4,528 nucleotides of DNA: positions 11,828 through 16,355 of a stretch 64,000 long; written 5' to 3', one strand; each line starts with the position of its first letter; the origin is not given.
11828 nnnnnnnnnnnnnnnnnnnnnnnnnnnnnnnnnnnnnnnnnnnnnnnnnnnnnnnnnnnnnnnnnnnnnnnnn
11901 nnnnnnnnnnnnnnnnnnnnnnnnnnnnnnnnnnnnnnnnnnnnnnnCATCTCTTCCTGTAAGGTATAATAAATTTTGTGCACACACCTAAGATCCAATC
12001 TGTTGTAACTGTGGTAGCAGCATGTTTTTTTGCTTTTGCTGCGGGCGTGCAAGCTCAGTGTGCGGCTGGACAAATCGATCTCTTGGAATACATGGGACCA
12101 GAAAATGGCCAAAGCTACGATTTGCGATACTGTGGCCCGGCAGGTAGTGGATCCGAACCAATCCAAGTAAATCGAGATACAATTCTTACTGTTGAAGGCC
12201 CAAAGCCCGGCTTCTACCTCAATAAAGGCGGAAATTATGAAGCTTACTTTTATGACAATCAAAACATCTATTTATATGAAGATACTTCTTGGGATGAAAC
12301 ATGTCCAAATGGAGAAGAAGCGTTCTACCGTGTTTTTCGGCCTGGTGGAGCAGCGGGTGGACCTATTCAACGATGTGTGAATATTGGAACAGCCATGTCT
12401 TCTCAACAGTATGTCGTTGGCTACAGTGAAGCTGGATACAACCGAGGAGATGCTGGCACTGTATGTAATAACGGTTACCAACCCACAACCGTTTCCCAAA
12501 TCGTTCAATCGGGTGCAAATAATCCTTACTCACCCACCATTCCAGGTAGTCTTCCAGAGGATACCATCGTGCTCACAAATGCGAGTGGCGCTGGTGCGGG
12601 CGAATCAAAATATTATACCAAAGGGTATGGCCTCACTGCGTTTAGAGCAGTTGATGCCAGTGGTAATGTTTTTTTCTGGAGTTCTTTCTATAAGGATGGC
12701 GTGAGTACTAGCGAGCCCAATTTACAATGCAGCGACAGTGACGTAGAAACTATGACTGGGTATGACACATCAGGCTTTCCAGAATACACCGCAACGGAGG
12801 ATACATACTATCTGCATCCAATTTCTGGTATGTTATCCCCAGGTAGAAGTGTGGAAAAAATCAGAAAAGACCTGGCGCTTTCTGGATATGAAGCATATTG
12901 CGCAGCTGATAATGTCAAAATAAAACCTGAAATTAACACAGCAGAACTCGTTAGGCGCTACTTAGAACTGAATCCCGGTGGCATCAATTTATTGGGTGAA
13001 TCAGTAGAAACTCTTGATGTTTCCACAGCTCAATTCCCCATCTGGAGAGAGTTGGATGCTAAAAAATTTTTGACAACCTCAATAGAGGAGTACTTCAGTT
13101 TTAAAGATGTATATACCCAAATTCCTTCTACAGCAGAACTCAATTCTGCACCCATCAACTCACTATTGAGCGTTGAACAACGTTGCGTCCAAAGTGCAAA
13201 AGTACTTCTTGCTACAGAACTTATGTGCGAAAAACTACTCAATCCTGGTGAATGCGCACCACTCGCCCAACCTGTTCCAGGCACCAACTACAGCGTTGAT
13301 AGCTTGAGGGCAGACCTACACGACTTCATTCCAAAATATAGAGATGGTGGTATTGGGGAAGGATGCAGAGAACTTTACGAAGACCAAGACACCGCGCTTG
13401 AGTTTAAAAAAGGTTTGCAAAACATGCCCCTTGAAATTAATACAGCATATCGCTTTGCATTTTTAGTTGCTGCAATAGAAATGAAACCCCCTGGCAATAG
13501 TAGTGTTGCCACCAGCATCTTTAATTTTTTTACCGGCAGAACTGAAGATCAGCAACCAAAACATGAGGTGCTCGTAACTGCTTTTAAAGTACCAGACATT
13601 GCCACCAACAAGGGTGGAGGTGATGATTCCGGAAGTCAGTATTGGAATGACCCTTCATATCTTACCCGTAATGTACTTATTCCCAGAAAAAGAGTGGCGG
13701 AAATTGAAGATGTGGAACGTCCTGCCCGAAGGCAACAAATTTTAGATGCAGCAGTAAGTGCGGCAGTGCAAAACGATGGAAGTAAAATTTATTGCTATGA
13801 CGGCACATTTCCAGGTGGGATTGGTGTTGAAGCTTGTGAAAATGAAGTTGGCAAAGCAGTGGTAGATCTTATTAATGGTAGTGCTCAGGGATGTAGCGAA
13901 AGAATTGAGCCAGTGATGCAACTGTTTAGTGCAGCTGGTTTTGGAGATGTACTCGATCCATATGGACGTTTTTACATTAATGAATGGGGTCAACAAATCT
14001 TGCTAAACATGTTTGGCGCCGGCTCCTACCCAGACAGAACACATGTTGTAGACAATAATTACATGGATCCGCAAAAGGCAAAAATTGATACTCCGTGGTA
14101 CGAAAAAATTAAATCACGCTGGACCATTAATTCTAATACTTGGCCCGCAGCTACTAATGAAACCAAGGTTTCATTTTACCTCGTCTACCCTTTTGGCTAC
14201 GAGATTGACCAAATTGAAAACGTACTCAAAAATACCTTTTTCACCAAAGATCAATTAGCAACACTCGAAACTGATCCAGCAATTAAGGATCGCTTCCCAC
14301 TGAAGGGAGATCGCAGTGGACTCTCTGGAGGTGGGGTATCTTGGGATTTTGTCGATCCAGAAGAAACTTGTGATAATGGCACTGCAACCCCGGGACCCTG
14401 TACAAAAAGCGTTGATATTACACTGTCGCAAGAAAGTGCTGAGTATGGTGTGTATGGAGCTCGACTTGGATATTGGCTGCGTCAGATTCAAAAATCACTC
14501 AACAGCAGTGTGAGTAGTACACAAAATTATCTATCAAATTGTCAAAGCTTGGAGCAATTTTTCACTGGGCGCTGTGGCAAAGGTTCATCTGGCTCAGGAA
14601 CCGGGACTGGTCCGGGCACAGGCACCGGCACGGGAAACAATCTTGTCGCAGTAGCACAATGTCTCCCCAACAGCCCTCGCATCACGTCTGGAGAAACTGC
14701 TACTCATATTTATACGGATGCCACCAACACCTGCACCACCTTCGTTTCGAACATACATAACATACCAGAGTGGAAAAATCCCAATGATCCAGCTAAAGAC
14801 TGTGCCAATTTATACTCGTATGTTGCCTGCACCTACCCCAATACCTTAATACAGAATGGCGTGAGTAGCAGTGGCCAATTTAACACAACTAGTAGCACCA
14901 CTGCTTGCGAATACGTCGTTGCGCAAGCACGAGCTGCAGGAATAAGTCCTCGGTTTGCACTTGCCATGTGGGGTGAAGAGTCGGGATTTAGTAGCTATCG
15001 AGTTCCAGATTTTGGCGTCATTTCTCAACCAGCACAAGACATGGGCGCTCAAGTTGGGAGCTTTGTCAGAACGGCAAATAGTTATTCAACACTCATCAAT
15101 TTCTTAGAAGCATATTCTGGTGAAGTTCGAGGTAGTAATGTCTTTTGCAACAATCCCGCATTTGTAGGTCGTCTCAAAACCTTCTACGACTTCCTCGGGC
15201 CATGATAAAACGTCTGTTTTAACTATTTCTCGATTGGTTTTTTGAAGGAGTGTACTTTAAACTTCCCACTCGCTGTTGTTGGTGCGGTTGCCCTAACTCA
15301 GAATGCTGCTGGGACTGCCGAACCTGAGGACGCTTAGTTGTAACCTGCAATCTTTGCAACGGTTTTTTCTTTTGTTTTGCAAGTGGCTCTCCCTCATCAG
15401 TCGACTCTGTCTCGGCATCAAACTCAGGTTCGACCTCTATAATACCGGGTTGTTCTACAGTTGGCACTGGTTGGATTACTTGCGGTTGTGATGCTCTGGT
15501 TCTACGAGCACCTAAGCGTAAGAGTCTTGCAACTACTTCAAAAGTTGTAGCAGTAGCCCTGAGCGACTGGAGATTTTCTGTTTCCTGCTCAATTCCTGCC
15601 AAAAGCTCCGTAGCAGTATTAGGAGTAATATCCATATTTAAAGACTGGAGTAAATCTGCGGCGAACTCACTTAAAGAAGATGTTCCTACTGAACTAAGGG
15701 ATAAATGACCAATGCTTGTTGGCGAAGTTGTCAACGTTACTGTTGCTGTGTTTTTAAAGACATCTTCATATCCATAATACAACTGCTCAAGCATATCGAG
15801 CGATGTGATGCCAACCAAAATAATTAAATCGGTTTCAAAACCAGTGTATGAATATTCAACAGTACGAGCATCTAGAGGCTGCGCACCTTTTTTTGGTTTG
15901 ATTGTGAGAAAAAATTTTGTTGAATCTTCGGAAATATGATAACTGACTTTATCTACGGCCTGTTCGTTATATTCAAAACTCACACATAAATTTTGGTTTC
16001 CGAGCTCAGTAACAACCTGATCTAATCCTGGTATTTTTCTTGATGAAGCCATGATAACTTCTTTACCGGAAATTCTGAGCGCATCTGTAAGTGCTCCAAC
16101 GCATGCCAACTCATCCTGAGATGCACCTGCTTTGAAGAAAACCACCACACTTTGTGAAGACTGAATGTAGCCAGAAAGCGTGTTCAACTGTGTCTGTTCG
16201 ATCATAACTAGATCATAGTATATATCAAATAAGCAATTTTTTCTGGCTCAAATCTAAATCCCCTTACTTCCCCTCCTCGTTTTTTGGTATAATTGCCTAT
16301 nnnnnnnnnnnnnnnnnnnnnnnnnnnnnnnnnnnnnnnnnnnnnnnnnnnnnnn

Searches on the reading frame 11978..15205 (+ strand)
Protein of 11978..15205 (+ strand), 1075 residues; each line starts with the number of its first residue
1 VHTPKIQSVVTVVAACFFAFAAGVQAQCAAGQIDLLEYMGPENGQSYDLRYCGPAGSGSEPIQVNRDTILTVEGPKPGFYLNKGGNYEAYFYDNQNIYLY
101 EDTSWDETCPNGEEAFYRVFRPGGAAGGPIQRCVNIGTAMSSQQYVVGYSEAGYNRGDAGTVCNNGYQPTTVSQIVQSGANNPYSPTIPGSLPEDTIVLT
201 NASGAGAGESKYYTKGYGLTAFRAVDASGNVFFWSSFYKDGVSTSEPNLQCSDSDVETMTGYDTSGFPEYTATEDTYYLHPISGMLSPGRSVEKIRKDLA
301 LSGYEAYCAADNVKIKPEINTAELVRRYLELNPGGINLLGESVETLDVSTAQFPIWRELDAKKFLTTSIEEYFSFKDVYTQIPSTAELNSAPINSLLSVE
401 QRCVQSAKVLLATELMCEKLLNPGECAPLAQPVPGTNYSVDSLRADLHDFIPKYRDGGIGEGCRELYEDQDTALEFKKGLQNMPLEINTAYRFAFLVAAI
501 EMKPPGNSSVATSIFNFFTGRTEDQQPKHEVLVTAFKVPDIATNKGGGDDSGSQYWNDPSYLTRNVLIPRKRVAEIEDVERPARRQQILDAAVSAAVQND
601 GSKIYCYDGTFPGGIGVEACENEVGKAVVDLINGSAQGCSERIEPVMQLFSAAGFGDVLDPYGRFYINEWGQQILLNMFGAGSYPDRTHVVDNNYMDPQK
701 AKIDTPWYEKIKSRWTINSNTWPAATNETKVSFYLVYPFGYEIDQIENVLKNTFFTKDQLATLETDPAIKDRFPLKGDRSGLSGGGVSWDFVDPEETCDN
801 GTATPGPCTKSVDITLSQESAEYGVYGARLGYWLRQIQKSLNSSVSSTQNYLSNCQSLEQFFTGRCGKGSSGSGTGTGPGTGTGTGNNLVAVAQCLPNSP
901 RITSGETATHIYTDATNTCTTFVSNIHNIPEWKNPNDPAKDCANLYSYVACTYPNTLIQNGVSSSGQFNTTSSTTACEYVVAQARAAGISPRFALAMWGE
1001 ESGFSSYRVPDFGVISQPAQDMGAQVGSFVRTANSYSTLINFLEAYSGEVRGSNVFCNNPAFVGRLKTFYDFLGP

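Call 8: search_protein_families(library=pfam, proteins=[window:11978-15205:+], max_evalue=0.001)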
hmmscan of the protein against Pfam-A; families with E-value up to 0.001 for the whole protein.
window:11978-15205:+ (1075 aa): 0 families

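Call 35: search_protein_families(library=ncbifam, proteins=[window:11978-15205:+], max_evalue=0.1)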
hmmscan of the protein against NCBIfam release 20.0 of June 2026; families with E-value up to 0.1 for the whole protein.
window:11978-15205:+ (1075 aa): 0 families

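Call 60: search_protein_families(library=phrogs, proteins=[window:11978-15205:+], max_evalue=0.01)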
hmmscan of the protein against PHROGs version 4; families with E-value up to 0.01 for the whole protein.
window:11978-15205:+ (1075 aa): 0 families

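Call 66: search_solved_structures(query=window:11978-15205:+, max_evalue=1)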
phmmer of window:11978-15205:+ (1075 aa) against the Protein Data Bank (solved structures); distinct sequences matched with E-value up to 1: 7.
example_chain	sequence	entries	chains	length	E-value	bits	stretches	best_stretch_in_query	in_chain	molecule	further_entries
4g3t_A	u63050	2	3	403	0.031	15.3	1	418-470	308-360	oxidoreductase DprE1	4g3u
4aut_A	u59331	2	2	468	0.037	15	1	418-470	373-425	DECAPRENYL-PHOSPHORYL-BETA-D-RIBOFURANOSE-2-OXIDOREDUCTASE | DprE1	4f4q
6trp_A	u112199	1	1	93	0.085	13.8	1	850-889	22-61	Peptide synthetase XpsB,Peptide synthetase XpsB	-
5wut_A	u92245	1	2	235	0.29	12.1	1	30-129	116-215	ULam111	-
9nu5_B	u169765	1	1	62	0.43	11.5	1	867-893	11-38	Lysis protein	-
9nu4_B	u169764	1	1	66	0.61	11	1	868-895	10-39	Lysis protein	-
6nif_A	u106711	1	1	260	0.72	10.8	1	858-890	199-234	hREV7, GTP-binding nuclear protein Ran, hREV3 fusion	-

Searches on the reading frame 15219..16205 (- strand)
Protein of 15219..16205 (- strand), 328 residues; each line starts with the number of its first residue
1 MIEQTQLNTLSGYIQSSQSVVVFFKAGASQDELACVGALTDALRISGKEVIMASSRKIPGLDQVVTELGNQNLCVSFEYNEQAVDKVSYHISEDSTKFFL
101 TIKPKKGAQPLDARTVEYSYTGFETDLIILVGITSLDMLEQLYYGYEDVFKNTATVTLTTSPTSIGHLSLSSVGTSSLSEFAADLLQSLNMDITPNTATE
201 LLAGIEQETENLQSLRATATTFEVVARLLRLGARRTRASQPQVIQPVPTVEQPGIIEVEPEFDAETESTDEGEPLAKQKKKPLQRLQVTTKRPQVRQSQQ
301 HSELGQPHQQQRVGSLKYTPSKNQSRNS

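Call 9: search_protein_families(library=pfam, proteins=[window:15219-16205:-], max_evalue=0.001)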
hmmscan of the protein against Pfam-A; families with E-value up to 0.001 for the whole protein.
window:15219-16205:- (328 aa): 0 families

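Call 35: search_protein_families(library=ncbifam, proteins=[window:15219-16205:-], max_evalue=0.1)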
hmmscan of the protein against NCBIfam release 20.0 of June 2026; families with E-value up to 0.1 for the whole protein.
window:15219-16205:- (328 aa): 1 family
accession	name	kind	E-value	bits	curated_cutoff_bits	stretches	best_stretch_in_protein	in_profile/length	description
NF008082.0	PRK10819.1-3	equivalog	0.085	12.6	265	0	225-323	49-144/242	TonB system transport protein TonB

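Call 60: search_protein_families(library=phrogs, proteins=[window:15219-16205:-], max_evalue=0.01)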
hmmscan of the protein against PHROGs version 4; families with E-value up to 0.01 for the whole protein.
window:15219-16205:- (328 aa): 0 families
